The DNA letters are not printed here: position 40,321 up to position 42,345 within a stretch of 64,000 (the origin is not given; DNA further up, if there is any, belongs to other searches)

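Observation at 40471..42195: Circularly permuted family-5 solute-binding protein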

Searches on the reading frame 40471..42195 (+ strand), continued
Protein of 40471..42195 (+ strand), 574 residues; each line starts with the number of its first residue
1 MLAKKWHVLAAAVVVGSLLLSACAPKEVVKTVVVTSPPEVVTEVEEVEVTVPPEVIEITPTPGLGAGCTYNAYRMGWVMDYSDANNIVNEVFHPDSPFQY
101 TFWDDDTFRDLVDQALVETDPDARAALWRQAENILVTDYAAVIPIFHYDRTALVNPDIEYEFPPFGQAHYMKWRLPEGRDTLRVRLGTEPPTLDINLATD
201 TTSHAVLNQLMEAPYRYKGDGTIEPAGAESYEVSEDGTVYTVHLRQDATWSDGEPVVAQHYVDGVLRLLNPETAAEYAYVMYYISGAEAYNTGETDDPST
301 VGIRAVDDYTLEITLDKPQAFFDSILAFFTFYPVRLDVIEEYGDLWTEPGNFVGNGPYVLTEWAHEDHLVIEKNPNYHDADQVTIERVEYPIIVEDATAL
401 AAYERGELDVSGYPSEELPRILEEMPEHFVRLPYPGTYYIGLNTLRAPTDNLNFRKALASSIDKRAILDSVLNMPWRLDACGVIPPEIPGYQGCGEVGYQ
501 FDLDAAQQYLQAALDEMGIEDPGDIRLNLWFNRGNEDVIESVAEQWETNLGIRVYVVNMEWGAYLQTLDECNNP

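Call 6: find_homologous_proteins(query=window:40471-42195:+, max_evalue=1e-20)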
Query window:40471-42195:+ (574 aa): 1402 proteins with E <= 1e-20 among 8000 candidates; the best 120 are listed.
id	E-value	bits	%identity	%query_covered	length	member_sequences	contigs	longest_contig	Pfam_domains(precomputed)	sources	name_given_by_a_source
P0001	0.0e+0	1333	100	100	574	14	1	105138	PF00496.28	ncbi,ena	-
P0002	0.0e+0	1240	92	100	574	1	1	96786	PF00496.28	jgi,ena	-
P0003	0.0e+0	1153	91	90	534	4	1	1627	PF00496.28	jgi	-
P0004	0.0e+0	1134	84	100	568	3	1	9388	PF00496.28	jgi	-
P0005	0.0e+0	1122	82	100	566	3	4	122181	PF00496.28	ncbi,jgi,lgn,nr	ncbi:MAG TPA: hypothetical protein G4O00_00270 [Thermoflexia bacterium]|jgi:oligopeptide transport s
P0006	0.0e+0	1098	81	100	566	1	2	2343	PF00496.28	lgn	-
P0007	0.0e+0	1089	81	100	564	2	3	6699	PF00496.28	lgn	-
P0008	0.0e+0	1088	81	100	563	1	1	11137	PF00496.28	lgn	-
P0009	0.0e+0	1064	80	100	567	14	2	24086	PF00496.28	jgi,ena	-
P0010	0.0e+0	1036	79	100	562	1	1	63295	PF00496.28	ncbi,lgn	ncbi:MAG: ABC transporter substrate-binding protein [Chloroflexota bacterium]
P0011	0.0e+0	1028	77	100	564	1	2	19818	PF00496.28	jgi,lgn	-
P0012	0.0e+0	1014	78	97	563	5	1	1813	PF00496.28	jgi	jgi:oligopeptide transport system substrate-binding protein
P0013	3.4e-295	999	81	91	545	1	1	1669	PF00496.28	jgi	jgi:oligopeptide transport system substrate-binding protein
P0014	3.4e-295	999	74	100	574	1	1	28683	PF00496.28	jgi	-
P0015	2.3e-294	996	76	98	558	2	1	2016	PF00496.28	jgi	jgi:oligopeptide transport system substrate-binding protein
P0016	4.8e-294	995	74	100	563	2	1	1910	PF00496.28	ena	-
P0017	4.9e-294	995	73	100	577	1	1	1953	PF00496.28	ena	-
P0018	6.1e-294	994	74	100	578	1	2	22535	PF00496.28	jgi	-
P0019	8.6e-294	994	73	100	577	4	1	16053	PF00496.28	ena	-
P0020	1.2e-291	987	74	100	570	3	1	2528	PF00496.28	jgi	jgi:oligopeptide transport system substrate-binding protein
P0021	6.7e-291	984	73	100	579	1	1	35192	PF00496.28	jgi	-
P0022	2.2e-290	983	76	97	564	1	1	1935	PF00496.28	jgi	jgi:oligopeptide transport system substrate-binding protein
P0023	2.5e-290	982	74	100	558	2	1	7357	PF00496.28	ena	-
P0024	1.4e-288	977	70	100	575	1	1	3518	PF00496.28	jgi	jgi:oligopeptide transport system substrate-binding protein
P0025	5.0e-288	975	70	100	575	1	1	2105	PF00496.28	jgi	jgi:oligopeptide transport system substrate-binding protein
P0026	1.0e-287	974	72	100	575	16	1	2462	PF00496.28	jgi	jgi:oligopeptide transport system substrate-binding protein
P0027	6.4e-287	971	72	100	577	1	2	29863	PF00496.28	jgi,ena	-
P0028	4.0e-286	969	71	100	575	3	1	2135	PF00496.28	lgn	-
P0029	1.1e-285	967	71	100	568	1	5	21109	PF00496.28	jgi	jgi:oligopeptide transport system substrate-binding protein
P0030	1.6e-285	967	71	100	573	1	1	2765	PF00496.28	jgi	jgi:oligopeptide transport system substrate-binding protein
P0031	2.1e-285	966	71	100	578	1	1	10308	PF00496.28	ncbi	-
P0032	4.7e-285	965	72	100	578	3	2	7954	PF00496.28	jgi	jgi:oligopeptide transport system substrate-binding protein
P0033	3.2e-284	962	71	100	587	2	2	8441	PF00496.28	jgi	jgi:oligopeptide transport system substrate-binding protein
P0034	1.1e-283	961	71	100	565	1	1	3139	PF00496.28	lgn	-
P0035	7.2e-283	958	71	100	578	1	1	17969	PF00496.28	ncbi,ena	-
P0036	8.2e-283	958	70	100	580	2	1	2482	PF00496.28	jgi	jgi:oligopeptide transport system substrate-binding protein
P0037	5.4e-282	955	70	100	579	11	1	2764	PF00496.28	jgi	jgi:oligopeptide transport system substrate-binding protein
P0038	8.2e-282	954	72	100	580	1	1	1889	PF00496.28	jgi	jgi:oligopeptide transport system substrate-binding protein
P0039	3.1e-281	952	70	100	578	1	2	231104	PF00496.28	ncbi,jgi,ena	-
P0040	1.5e-280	950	71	100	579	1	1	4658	PF00496.28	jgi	jgi:oligopeptide transport system substrate-binding protein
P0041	1.8e-280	950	72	100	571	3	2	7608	PF00496.28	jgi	-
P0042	1.8e-280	950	70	100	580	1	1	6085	PF00496.28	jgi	jgi:oligopeptide transport system substrate-binding protein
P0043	2.1e-280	950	71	100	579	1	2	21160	PF00496.28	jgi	jgi:oligopeptide transport system substrate-binding protein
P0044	4.4e-280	949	70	100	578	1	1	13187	PF00496.28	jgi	jgi:oligopeptide transport system substrate-binding protein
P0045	6.1e-280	948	71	100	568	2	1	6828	PF00496.28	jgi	jgi:oligopeptide transport system substrate-binding protein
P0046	1.2e-279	947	70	100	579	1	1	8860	PF00496.28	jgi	-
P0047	1.9e-279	947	70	100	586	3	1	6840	PF00496.28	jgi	jgi:oligopeptide transport system substrate-binding protein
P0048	1.1e-277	941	69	100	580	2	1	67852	PF00496.28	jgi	-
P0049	1.5e-276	937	69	100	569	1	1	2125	PF00496.28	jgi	jgi:oligopeptide transport system substrate-binding protein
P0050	3.4e-276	936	71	100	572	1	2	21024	PF00496.28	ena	-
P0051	1.3e-275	934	70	100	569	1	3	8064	PF00496.28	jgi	jgi:oligopeptide transport system substrate-binding protein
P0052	3.7e-275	932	70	100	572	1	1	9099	PF00496.28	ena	-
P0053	6.7e-275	932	76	89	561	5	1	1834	PF00496.28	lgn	-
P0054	1.5e-274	930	69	100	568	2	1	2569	PF00496.28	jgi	jgi:oligopeptide transport system substrate-binding protein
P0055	2.3e-274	930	69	100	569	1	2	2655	PF00496.28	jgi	jgi:oligopeptide transport system substrate-binding protein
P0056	1.5e-273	927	69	100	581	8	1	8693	PF00496.28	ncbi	-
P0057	1.9e-273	927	71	100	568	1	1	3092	PF00496.28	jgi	jgi:oligopeptide transport system substrate-binding protein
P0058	2.7e-273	926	70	99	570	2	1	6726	PF00496.28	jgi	-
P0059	6.0e-273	925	68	100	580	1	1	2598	PF00496.28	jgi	jgi:oligopeptide transport system substrate-binding protein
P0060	7.8e-273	925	68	100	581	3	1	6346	PF00496.28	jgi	jgi:oligopeptide transport system substrate-binding protein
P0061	1.3e-272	924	70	98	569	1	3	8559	PF00496.28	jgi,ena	-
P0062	1.8e-272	924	67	100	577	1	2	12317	PF00496.28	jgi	jgi:oligopeptide transport system substrate-binding protein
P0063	1.8e-272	923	70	98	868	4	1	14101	PF07714.24,PF00069.32,PF03109.23,PF00496.28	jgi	-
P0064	3.3e-272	923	66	100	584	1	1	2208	PF00496.28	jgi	jgi:oligopeptide transport system substrate-binding protein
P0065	9.9e-272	921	68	100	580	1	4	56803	PF00496.28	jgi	-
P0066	1.2e-271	921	70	97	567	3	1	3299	PF00496.28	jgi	jgi:oligopeptide transport system substrate-binding protein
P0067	6.9e-271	918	70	99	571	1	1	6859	PF00496.28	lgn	-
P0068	8.0e-271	918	67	100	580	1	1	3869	PF00496.28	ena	-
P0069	1.5e-270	917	68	99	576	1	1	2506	PF00496.28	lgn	-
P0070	2.8e-270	916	67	100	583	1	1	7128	PF00496.28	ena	-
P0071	4.6e-270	916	67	100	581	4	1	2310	PF00496.28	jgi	-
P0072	6.1e-270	915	69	100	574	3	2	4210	PF00496.28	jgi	jgi:oligopeptide transport system substrate-binding protein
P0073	2.0e-269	913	68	100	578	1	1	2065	PF00496.28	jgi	jgi:oligopeptide transport system substrate-binding protein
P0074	4.6e-268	909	67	100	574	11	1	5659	PF00496.28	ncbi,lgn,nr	ncbi:MAG: ABC transporter substrate-binding protein [Chloroflexota bacterium]|nr:ABC transporter sub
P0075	3.6e-267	906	69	100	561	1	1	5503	PF00496.28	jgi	jgi:oligopeptide transport system substrate-binding protein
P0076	4.0e-267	906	68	100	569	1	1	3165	PF00496.28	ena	-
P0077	4.3e-267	906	66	100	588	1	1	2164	PF00496.28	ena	-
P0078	3.2e-266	903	68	100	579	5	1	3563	PF00496.28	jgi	jgi:oligopeptide transport system substrate-binding protein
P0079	1.3e-265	901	71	97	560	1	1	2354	PF00496.28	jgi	jgi:oligopeptide transport system substrate-binding protein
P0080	3.1e-265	900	71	97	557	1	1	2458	PF00496.28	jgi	-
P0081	1.7e-264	897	67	97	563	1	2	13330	PF00496.28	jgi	jgi:oligopeptide transport system substrate-binding protein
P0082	3.6e-264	896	68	96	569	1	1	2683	PF00496.28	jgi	jgi:oligopeptide transport system substrate-binding protein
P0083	7.0e-264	895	68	100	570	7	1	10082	PF00496.28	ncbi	-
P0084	1.4e-263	894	67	100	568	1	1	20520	PF00496.28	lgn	-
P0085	3.7e-263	893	76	87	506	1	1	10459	PF00496.28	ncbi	ncbi:MAG: ABC transporter substrate-binding protein, partial [Anaerolineae bacterium]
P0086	1.1e-262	891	66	100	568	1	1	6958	PF00496.28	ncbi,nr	ncbi:MAG: hypothetical protein KKC18_01005 [Chloroflexi bacterium]|nr:hypothetical protein [Chlorofl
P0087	7.2e-261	885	68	99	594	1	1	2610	PF00496.28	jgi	jgi:oligopeptide transport system substrate-binding protein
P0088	6.2e-259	879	64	100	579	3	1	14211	PF00496.28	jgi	jgi:oligopeptide transport system substrate-binding protein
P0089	3.0e-258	877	72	89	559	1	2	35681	PF00496.28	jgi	-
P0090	4.2e-257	873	68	99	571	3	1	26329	PF00496.28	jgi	-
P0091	7.0e-256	869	65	100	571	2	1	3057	PF00496.28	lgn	-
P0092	1.1e-254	865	67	99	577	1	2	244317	PF00496.28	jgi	-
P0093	1.6e-254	864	66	96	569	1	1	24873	PF00496.28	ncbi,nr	ncbi:MAG: hypothetical protein GY832_29970 [Chloroflexi bacterium]|nr:hypothetical protein [Chlorofl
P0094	2.2e-253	860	73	86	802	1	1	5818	PF14257.12,PF00496.28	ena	-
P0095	2.9e-253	860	71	88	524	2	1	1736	PF00496.28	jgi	jgi:oligopeptide transport system substrate-binding protein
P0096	1.7e-252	858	67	94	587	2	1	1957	PF00496.28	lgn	-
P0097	1.5e-251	854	65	100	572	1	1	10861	PF00496.28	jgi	jgi:oligopeptide transport system substrate-binding protein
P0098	1.6e-251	854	65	100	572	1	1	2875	PF00496.28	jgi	jgi:oligopeptide transport system substrate-binding protein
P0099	2.3e-251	854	65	100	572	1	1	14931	PF00496.28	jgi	jgi:oligopeptide transport system substrate-binding protein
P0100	8.0e-251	852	70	89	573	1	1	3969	PF00496.28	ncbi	-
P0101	6.7e-250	849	64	100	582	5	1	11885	PF00496.28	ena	-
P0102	2.0e-249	847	69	89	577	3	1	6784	PF00496.28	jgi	-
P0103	1.1e-248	845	70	91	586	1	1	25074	PF00496.28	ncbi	-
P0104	2.9e-247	840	63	100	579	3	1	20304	PF00496.28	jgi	jgi:oligopeptide transport system substrate-binding protein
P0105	6.2e-247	839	63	100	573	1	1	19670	PF00496.28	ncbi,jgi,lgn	-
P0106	7.1e-246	836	64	100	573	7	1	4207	PF00496.28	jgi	jgi:oligopeptide transport system substrate-binding protein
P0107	4.3e-245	833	63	100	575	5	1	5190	PF00496.28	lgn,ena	-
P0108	3.4e-244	830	63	99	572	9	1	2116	PF00496.28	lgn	-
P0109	5.5e-242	823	68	88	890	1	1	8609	PF07714.24,PF00069.32,PF00496.28,PF01636.30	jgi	jgi:ABC-type oligopeptide transport system substrate-binding subunit/serine/threonine protein kinase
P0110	2.9e-240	817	62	100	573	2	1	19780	PF00496.28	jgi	jgi:oligopeptide transport system substrate-binding protein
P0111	9.2e-240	816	69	86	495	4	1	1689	PF00496.28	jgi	jgi:oligopeptide transport system substrate-binding protein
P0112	1.0e-239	815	68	88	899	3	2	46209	PF07714.24,PF00069.32,PF00496.28,PF01636.30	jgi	-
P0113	6.7e-239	813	62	100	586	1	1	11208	PF00496.28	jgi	jgi:oligopeptide transport system substrate-binding protein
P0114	1.3e-238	812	62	100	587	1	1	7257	PF00496.28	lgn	-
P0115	5.6e-238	810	67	88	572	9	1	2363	PF00496.28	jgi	jgi:oligopeptide transport system substrate-binding protein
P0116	5.9e-237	806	62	100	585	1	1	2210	PF00496.28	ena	-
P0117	1.7e-229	782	59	100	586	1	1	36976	PF00496.28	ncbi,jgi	ncbi:MAG: ABC transporter substrate-binding protein [Anaerolineae bacterium]|jgi:oligopeptide transp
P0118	1.9e-229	781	65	87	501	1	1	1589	PF00496.28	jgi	jgi:oligopeptide transport system substrate-binding protein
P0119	1.4e-228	779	60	100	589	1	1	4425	PF00496.28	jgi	-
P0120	2.8e-228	778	65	90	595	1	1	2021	PF00496.28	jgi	jgi:oligopeptide transport system substrate-binding protein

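Call 19: find_encoding_contigs(protein=P0001, flank=8000, max_places=3)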
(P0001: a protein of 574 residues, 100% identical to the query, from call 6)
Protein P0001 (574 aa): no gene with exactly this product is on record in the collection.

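Call 22: predict_structure(alignment_id=A1)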
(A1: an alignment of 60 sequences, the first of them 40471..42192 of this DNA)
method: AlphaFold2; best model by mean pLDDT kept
length: 574 residues; sequences in the alignment: 60
mean_pLDDT: 86.7   pTM: 0.83
mean pLDDT of the five models: 86.7, 86.0, 85.6, 85.4, 83.8
residues with pLDDT >= 90: 432; 70-90: 68; 50-70: 7; < 50: 67
segments of 3 or more residues with pLDDT < 50: 1-66
pLDDT, mean of each block of 10 residues (from residue 1): 40 38 28 28 26 40 50 79 90 88 96 96 97 97 95 97 91 96 97 90 94 95 96 97 98 98 96 77 96 94 98 97 94 96 95 98 97 97 98 98 98 93 96 92 94 99 95 92 93 94 98 97 94 84 98 90 77 62
secondary structure, 60 per line:
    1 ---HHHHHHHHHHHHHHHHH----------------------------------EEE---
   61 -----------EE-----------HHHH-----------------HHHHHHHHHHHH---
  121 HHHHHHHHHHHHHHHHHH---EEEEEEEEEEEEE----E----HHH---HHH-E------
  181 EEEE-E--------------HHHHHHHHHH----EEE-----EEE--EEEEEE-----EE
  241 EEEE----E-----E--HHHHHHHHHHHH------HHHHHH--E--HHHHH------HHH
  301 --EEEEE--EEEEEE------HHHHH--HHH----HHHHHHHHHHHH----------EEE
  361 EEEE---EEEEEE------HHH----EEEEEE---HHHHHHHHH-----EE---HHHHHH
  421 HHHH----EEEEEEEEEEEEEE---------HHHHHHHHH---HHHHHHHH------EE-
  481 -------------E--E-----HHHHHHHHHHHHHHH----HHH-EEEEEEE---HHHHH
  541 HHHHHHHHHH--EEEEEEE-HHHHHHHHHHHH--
elements in order: H4-20 E55-57 H85-88 H106-117 H121-138 E142-154 E181-184 H201-210 E215-217 E223-225 E228-233 E239-244 H258-269 H276-281 H287-291 E303-307 E310-315 H322-326 H336-347 E358-364 E368-373 E387-392 H396-404 H415-424 E429-442 H452-460 H464-471 H503-517 E526-532 H536-550 E553-559 H561-572
